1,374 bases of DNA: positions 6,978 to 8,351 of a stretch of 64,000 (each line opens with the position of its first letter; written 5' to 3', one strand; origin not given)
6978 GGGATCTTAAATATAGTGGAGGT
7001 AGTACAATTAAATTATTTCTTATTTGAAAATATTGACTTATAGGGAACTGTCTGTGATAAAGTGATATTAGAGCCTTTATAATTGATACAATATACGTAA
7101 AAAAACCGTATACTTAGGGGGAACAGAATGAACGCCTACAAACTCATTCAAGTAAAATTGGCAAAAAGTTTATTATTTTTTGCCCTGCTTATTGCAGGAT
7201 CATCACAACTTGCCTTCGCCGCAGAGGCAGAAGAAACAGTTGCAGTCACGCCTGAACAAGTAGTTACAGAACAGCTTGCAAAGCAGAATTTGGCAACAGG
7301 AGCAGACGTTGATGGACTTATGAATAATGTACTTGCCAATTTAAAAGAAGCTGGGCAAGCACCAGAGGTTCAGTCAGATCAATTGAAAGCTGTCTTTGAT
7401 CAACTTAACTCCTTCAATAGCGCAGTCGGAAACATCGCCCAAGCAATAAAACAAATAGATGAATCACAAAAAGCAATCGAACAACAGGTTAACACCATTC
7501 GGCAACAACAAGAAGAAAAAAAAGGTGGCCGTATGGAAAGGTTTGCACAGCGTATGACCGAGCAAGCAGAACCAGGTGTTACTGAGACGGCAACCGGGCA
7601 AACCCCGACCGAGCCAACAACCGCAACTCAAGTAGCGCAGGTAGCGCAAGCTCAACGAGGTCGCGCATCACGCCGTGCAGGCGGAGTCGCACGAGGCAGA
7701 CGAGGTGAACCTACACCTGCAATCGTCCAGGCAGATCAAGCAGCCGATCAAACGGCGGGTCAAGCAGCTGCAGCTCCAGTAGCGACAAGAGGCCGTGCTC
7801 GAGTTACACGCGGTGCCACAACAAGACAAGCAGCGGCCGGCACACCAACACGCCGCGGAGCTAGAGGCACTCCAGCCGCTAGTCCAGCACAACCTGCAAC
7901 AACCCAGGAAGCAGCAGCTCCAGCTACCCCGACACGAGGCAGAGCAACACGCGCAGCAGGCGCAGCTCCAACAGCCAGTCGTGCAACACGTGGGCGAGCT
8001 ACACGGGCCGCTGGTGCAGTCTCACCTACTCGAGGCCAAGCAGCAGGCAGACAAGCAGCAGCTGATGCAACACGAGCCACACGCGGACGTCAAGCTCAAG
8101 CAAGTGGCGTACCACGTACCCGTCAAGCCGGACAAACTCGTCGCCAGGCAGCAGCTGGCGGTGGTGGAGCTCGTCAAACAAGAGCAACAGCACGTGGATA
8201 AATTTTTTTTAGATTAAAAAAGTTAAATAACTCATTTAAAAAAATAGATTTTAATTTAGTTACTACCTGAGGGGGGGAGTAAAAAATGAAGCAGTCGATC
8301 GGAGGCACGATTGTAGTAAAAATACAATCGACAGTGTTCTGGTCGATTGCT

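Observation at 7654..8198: Arg/Thr/Ser/Ala/Gly-rich C-terminal tails (30 to ~200 aa) on 12 different exported proteins: possible new sorting, anchoring or host-targeting module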

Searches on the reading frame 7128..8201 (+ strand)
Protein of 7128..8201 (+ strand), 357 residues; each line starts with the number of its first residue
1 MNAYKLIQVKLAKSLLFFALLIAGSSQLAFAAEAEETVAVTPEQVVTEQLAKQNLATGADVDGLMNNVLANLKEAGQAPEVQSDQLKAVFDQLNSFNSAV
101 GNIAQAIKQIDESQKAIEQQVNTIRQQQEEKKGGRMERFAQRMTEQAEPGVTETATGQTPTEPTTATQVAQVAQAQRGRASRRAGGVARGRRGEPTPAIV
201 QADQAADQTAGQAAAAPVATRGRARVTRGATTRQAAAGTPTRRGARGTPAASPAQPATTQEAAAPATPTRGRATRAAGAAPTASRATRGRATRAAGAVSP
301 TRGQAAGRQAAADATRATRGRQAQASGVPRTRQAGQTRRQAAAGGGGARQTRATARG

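Call 4: search_protein_families(library=pfam, proteins=[window:7128-8201:+], max_evalue=0.01)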
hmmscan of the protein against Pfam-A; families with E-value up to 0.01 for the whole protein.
window:7128-8201:+ (357 aa): 1 family
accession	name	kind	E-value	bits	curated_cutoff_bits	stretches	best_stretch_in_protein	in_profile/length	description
PF10046.14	BLOC1_2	-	0.00051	20.8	33.4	1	49-121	24-95/96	Biogenesis of lysosome-related organelles complex-1 subunit 2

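Call 6: find_encoding_contigs(protein=window:7128-8201:+, flank=2000, max_places=4)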
Protein window:7128-8201:+ (357 aa): 1 contig read that carries it; 1 place shown.
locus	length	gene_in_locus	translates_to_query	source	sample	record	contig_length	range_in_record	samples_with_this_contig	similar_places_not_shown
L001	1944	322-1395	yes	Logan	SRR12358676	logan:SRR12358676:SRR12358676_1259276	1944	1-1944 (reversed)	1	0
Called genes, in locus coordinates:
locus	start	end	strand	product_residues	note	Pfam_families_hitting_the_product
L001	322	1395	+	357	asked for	-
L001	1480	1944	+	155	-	?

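Call 27: find_homologous_proteins(query=window:7128-8201:+, max_evalue=10)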
Query window:7128-8201:+: 8000 candidates shared short words with the query, none scored E <= 10.

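Call 70: search_protein_families(library=ncbifam, proteins=[window:7128-8201:+], max_evalue=1)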
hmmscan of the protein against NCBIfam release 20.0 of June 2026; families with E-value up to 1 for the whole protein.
window:7128-8201:+ (357 aa): 2 families
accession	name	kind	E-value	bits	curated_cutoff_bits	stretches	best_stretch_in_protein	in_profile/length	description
NF041244.1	IglI_fam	subfamily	0.01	15.8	100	1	62-165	83-191/290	type VI secretion system protein IglI family protein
TIGR01477.1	RIFIN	paralog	0.28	10.9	176.95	1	42-171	172-303/356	variant surface antigen, rifin family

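Call 71: search_solved_structures(query=window:7128-8201:+, max_evalue=1)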
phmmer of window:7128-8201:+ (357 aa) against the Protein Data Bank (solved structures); distinct sequences matched with E-value up to 1: 0.

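Call 75: predict_structure(protein=window:7128-8201:+)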
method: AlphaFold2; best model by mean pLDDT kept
length: 357 residues; sequences in the alignment: 1
mean_pLDDT: 60.0   pTM: 0.26
mean pLDDT of the five models: 60.0, 59.3, 57.4, 54.0, 50.3
residues with pLDDT >= 90: 20; 70-90: 73; 50-70: 151; < 50: 113
segments of 3 or more residues with pLDDT < 50: 1-4, 24-46, 48-50, 52-54, 56-60, 76-81, 149-152, 154-163, 190-195, 238-273, 296-299, 327-329
pLDDT, mean of each block of 10 residues (from residue 1): 56 61 46 35 45 47 59 52 61 71 82 90 93 90 70 42 61 75 58 54 72 66 69 54 38 36 39 49 59 50 66 77 61 62 55 52
secondary structure, 60 per line:
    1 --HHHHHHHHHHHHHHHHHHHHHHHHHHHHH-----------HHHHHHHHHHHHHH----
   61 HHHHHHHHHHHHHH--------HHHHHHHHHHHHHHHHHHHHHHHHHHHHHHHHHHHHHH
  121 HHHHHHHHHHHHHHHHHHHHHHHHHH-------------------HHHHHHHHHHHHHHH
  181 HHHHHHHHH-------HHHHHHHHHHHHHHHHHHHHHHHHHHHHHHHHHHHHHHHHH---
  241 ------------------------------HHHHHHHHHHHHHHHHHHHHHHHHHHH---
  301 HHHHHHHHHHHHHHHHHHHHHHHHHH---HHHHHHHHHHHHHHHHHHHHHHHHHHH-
elements in order: H3-31 H43-56 H61-74 H83-146 H166-189 H197-237 H271-297 H301-326 H330-356
